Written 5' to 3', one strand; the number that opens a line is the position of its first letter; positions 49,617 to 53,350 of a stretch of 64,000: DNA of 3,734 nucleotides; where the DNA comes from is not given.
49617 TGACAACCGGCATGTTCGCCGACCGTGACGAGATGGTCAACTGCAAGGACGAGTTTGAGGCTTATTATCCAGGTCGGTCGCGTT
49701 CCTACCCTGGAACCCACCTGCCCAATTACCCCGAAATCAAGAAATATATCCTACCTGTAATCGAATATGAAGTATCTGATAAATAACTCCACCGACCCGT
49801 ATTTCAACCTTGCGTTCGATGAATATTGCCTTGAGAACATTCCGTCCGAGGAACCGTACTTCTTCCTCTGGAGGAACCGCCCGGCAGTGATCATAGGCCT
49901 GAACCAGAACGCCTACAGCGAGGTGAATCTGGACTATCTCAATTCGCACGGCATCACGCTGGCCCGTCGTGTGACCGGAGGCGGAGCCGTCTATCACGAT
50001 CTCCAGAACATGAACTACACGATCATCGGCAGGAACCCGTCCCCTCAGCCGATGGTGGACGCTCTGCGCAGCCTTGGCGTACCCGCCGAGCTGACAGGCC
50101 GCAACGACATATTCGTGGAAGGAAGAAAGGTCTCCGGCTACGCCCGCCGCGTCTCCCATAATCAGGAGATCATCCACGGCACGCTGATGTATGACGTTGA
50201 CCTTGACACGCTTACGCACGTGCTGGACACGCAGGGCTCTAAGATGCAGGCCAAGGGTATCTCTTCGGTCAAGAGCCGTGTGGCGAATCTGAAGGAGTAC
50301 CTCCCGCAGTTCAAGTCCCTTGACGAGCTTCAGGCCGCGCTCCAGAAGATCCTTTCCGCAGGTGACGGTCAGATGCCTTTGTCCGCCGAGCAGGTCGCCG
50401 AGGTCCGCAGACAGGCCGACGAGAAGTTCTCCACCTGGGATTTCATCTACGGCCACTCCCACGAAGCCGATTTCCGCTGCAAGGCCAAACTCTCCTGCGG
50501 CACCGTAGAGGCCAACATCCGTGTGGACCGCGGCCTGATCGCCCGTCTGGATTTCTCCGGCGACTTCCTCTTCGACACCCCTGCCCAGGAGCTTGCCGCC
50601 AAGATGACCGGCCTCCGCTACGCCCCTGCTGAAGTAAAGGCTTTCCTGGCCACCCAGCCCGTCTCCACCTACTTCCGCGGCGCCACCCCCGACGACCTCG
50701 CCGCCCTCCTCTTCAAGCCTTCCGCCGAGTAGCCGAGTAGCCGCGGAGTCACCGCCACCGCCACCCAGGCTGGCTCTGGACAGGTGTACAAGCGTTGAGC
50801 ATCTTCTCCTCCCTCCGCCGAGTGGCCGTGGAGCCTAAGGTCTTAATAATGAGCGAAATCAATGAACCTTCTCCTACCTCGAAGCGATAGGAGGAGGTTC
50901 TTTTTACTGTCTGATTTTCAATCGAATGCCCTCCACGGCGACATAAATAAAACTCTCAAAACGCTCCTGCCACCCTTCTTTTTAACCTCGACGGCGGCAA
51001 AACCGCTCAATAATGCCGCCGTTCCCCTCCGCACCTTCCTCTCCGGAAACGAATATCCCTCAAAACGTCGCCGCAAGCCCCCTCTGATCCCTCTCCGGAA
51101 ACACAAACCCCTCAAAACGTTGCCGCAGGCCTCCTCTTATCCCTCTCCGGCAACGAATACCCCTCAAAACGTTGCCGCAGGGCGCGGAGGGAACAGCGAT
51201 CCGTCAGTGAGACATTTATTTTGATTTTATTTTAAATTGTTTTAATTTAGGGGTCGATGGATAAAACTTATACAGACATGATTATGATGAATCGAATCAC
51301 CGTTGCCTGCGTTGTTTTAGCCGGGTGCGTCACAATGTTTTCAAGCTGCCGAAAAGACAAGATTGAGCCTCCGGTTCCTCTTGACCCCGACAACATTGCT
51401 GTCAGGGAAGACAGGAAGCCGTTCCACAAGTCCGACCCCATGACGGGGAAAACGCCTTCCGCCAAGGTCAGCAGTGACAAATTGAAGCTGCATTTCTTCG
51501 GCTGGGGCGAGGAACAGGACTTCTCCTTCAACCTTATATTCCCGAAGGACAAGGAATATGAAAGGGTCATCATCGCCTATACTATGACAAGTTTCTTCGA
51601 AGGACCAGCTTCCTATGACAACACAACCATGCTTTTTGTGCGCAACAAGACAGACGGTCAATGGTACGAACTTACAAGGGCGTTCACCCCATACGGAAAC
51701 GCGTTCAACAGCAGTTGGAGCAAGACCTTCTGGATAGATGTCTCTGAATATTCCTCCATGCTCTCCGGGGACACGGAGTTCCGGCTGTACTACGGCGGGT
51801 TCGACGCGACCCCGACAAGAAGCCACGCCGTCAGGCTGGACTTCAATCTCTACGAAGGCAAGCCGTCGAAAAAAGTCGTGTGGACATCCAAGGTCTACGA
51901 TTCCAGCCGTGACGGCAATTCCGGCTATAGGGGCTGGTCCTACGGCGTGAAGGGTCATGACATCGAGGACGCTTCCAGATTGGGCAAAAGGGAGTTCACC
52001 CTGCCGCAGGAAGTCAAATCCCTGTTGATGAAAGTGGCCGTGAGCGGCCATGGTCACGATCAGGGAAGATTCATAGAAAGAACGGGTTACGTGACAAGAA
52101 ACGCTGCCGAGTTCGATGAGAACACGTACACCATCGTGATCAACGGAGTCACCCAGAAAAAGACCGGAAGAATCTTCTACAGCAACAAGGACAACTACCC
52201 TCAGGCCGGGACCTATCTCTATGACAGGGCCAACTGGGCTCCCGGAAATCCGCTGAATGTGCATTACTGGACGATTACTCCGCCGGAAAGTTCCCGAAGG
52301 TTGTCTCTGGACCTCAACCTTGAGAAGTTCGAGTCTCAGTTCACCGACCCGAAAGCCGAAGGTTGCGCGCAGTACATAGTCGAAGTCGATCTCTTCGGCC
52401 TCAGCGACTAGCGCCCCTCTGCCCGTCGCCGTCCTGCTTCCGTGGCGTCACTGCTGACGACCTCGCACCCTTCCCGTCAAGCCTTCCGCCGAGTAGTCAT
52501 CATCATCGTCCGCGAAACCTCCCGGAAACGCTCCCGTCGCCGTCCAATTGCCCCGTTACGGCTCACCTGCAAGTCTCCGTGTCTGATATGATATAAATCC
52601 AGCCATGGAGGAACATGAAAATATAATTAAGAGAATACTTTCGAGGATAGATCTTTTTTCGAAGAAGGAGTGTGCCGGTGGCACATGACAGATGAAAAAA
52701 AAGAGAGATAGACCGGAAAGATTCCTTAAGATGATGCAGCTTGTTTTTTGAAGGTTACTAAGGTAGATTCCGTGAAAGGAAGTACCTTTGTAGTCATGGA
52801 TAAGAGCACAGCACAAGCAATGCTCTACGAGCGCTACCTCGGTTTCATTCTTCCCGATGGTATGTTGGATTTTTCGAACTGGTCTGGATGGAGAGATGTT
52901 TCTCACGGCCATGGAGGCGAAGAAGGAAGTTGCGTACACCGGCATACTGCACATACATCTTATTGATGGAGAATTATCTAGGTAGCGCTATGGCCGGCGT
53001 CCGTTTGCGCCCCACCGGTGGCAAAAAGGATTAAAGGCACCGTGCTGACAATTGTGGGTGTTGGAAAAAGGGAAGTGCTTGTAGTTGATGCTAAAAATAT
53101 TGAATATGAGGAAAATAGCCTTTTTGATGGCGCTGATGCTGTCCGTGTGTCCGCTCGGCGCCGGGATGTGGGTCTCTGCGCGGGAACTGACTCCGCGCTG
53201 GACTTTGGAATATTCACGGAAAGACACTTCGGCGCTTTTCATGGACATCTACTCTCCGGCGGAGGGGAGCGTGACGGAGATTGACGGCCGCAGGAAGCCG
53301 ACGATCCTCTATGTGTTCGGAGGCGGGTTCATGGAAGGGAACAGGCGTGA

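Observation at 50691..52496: PNGase F cassette flanked by a direct repeat of the lplA 3' end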

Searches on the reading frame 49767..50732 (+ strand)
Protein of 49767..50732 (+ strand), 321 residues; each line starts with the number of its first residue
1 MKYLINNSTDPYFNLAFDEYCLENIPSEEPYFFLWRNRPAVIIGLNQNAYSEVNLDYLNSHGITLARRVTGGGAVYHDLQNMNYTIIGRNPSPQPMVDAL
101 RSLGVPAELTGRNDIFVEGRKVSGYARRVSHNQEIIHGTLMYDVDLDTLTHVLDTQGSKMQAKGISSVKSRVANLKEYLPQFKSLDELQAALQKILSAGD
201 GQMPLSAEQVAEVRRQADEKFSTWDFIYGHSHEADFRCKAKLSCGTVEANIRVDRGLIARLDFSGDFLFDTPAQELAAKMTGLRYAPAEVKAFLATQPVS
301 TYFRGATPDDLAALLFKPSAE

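Call 5: search_protein_families(library=pfam, proteins=[window:49767-50732:+], max_evalue=0.01)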
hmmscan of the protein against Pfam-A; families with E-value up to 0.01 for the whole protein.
window:49767-50732:+ (321 aa): 3 families
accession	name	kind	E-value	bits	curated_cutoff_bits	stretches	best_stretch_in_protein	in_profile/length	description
PF21948.1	LplA-B_cat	-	1.4e-57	195.3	27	1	10-194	1-197/200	Lipoyl protein ligase A/B catalytic domain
PF10437.14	Lip_prot_lig_C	-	1e-16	61.1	24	1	233-315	3-85/85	Bacterial lipoate protein ligase C-terminus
PF03099.24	BPL_LplA_LipB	-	1.7e-06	28.4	21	1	49-145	12-133/133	Biotin/lipoate A/B protein ligase family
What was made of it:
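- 49767..50732 (+): lplA, lipoate-protein ligase (321 aa), intact. Pfam LplA-B_cat 1.4e-57 plus Lip_prot_lig_C 1e-16 (call 5).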

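Call 6: find_related_loci(query=window:49767-50732:+, collection=genome_contigs, flank=6000)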
Query window:49767-50732:+ (321 aa) in genome_contigs; peptide patterns used: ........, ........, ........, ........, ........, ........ (x = any residue, [..] = any of these).
355 stretches matched a pattern; 86 encode a relative of the query (tblastn E <= 1e-3); the best 80 are kept; 78 distinct loci.
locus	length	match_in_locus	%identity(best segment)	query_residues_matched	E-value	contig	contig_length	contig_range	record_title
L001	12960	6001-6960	91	1-320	0e+0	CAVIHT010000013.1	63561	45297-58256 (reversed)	Bacteroidaceae bacterium isolate H07635-L1_cleanbin_000008 genome assembly, contig: Spades_H07635-L1_contig_208, whole g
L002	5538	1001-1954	92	1-318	0e+0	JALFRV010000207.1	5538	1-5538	MAG: Prevotella sp. isolate SUG954 k141_39023, whole genome shotgun sequence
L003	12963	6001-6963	91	1-321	0e+0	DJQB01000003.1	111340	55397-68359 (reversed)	MAG TPA_asm: Bacteroidales bacterium UBA6397 UBA6397_contig_1292, whole genome shotgun sequence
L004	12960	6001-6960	92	1-320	0e+0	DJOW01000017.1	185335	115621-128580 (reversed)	MAG TPA_asm: Bacteroidales bacterium UBA6428 UBA6428_contig_194, whole genome shotgun sequence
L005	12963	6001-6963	90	1-321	0e+0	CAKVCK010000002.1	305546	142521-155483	MAG: uncultured Bacteroidales bacterium isolate REFINED_METABAT215_TOP10_CONTIGS_1500_ASSEMBLY_K77_MERGED__Hadza_MoBio_h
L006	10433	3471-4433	90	1-321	0e+0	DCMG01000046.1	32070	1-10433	MAG TPA_asm: Bacteroidales bacterium UBA1628 UBA1628_contig_1358, whole genome shotgun sequence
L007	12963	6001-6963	90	1-321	0e+0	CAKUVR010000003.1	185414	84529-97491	MAG: uncultured Bacteroidales bacterium isolate REFINED_METABAT215_TOP10_CONTIGS_1500_ASSEMBLY_K77_MERGED__Hadza_MoBio_C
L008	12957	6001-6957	90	1-319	0e+0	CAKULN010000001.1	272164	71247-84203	MAG: uncultured Bacteroidales bacterium isolate REFINED_METABAT215_TOP10_CONTIGS_1500_ASSEMBLY_K77_MERGED__Hadza_MoBio_C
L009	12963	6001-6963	90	1-321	0e+0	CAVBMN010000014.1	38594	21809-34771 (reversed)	bacterium isolate H07624-L1_cleanbin_000045 genome assembly, contig: Spades_H07624-L1_contig_436, whole genome shotgun s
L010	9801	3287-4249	89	1-321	0e+0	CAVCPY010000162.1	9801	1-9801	Eggerthellaceae bacterium isolate G02607-L1_cleanbin_000013 genome assembly, contig: Spades_G02607-L1_contig_2589, whole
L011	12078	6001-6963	89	1-321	0e+0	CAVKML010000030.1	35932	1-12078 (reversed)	uncultured bacterium isolate H07686-L1_cleanbin_000010 genome assembly, contig: Spades_H07686-L1_contig_485, whole genom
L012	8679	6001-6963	88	1-321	0e+0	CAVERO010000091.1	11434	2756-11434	Candidatus Methanomethylophilaceae archaeon isolate H07675-L1_cleanbin_000048 genome assembly, contig: Spades_H07675-L1_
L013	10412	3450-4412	88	1-321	0e+0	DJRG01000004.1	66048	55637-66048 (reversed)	MAG TPA_asm: Bacteroidales bacterium UBA6366 UBA6366_contig_1534, whole genome shotgun sequence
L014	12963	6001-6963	87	1-321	0e+0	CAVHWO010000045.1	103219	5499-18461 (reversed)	bacterium isolate G02653-L1_cleanbin_000011 genome assembly, contig: Spades_G02653-L1_contig_100, whole genome shotgun s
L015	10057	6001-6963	88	1-321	0e+0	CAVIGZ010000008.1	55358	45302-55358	Bacteroidaceae bacterium isolate H07677-L1_cleanbin_000007 genome assembly, contig: Spades_H07677-L1_contig_194, whole g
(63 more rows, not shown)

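Call 30: search_protein_families(library=ncbifam, proteins=[window:49767-50732:+], max_evalue=0.01)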
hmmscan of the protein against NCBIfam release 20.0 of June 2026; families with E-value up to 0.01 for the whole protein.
window:49767-50732:+ (321 aa): 4 families
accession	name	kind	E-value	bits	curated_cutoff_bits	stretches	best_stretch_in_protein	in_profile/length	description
TIGR00545.2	lipoyltrans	equivalog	5.9e-101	337.7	280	1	1-316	1-328/328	lipoate--protein ligase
NF053790.1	LplA_LipA_fuse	exception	4e-66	223.9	800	1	1-317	1-326/606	bifunctional lipoate--protein ligase/lipoyl synthase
NF053751.1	LplAB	exception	9.2e-26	90.6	550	2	97-226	213-343/348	lipoate-protein ligase LplAB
NF053750.1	LplA_large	exception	5.5e-24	84.9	480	1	40-176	42-193/248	lipoate-protein ligase large subunit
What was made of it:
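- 49767..50732 (+): NCBIfam TIGR00545 scores 337.7 bits against a cutoff of 280 (call 30).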

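Call 33: find_encoding_contigs(protein=window:49767-50732:+, flank=6000, max_places=10)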
Protein window:49767-50732:+ (321 aa): 23 contigs read that carry it; 10 places shown.
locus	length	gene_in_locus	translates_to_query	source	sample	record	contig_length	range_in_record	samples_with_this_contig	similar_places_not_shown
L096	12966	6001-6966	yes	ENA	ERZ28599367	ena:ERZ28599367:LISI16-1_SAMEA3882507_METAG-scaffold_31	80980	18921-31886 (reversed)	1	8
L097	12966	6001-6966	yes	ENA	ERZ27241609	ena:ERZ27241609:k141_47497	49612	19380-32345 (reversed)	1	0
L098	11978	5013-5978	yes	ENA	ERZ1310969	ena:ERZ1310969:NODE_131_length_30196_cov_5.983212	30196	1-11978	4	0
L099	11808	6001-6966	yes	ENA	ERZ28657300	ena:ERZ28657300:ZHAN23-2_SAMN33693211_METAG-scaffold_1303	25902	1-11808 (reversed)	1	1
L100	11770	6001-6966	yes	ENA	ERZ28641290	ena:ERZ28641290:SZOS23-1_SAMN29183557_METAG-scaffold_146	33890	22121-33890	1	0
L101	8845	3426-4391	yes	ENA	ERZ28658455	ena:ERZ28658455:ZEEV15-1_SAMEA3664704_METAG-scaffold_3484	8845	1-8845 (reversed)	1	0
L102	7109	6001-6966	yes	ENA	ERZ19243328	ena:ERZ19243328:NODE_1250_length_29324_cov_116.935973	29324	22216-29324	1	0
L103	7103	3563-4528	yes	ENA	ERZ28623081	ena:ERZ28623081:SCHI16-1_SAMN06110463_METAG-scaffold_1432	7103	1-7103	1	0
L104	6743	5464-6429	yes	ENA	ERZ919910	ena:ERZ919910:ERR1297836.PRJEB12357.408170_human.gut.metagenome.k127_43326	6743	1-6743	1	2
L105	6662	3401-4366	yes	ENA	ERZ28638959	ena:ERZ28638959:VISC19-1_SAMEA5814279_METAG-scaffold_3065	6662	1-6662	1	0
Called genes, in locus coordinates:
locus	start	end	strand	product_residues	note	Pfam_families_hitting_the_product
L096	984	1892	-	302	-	PF13310:Virulence_RhuM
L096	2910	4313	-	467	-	PF07690:MFS_1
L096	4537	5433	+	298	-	PF13419:HAD_2 (faint), PF00702:Hydrolase, PF13344:Hydrolase_6, PF13242:Hydrolase_like, PF09419:PGP_phosphatase (weak)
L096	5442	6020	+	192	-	PF05728:UPF0227, PF12697:Abhydrolase_6 (weak)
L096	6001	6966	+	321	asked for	PF21948:LplA-B_cat, PF03099:BPL_LplA_LipB (faint), PF10437:Lip_prot_lig_C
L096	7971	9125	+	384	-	PF09113:N-glycanase_C (weak)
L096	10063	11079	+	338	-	PF00135:COesterase, PF20434:BD-FAE, PF00326:Peptidase_S9 (faint), PF07859:Abhydrolase_3 (weak)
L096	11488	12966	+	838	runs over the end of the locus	PF02927:CelD_N, PF00759:Glyco_hydro_9, PF01522:Polysacc_deac_1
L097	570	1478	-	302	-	PF13310:Virulence_RhuM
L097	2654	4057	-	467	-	PF07690:MFS_1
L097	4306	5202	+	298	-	PF13419:HAD_2 (faint), PF00702:Hydrolase, PF13344:Hydrolase_6, PF13242:Hydrolase_like, PF09419:PGP_phosphatase (weak)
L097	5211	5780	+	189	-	PF05728:UPF0227 (weak)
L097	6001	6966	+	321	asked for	PF21948:LplA-B_cat, PF03099:BPL_LplA_LipB (faint), PF10437:Lip_prot_lig_C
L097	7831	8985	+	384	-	PF09113:N-glycanase_C (weak)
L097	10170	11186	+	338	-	PF00135:COesterase, PF20434:BD-FAE, PF00326:Peptidase_S9 (faint), PF07859:Abhydrolase_3 (weak)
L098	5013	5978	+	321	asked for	PF21948:LplA-B_cat, PF03099:BPL_LplA_LipB (faint), PF10437:Lip_prot_lig_C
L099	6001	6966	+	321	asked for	PF21948:LplA-B_cat, PF03099:BPL_LplA_LipB (faint), PF10437:Lip_prot_lig_C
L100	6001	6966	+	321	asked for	PF21948:LplA-B_cat, PF03099:BPL_LplA_LipB (faint), PF10437:Lip_prot_lig_C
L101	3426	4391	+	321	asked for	PF21948:LplA-B_cat, PF03099:BPL_LplA_LipB (faint), PF10437:Lip_prot_lig_C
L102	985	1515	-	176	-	-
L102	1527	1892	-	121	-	-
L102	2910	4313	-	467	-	PF07690:MFS_1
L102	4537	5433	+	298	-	PF13419:HAD_2 (faint), PF00702:Hydrolase, PF13344:Hydrolase_6, PF13242:Hydrolase_like, PF09419:PGP_phosphatase (weak)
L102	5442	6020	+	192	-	PF05728:UPF0227, PF12697:Abhydrolase_6 (weak)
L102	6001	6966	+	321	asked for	PF21948:LplA-B_cat, PF03099:BPL_LplA_LipB (faint), PF10437:Lip_prot_lig_C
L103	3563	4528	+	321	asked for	PF21948:LplA-B_cat, PF03099:BPL_LplA_LipB (faint), PF10437:Lip_prot_lig_C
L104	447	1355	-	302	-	PF13310:Virulence_RhuM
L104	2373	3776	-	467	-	PF07690:MFS_1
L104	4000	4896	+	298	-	PF13419:HAD_2 (faint), PF00702:Hydrolase, PF13344:Hydrolase_6, PF13242:Hydrolase_like, PF09419:PGP_phosphatase (weak)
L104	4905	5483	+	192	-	PF05728:UPF0227, PF12697:Abhydrolase_6 (weak)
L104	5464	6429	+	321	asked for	PF21948:LplA-B_cat, PF03099:BPL_LplA_LipB (faint), PF10437:Lip_prot_lig_C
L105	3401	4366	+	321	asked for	PF21948:LplA-B_cat, PF03099:BPL_LplA_LipB (faint), PF10437:Lip_prot_lig_C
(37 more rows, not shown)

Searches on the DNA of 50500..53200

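Call 38: search_rna_families(source=window, start=50500, end=53200, threshold=evalue, max_evalue=1)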
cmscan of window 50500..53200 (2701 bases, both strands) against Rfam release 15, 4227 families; matches with E-value up to 1: 0.
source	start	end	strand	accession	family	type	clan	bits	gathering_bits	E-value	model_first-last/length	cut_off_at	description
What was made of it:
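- Tried and rejected: Known RNA families in 50500-53200: none at E up to 1 (call 38).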

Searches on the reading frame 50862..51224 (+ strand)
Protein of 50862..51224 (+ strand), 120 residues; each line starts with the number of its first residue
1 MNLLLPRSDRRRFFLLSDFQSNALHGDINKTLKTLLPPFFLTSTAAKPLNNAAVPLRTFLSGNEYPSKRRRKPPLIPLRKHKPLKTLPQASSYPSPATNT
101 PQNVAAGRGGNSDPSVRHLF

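Call 59: search_protein_families(library=pfam, proteins=[window:50862-51224:+], max_evalue=0.00001)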
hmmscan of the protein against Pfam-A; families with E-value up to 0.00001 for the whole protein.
window:50862-51224:+ (120 aa): 0 families
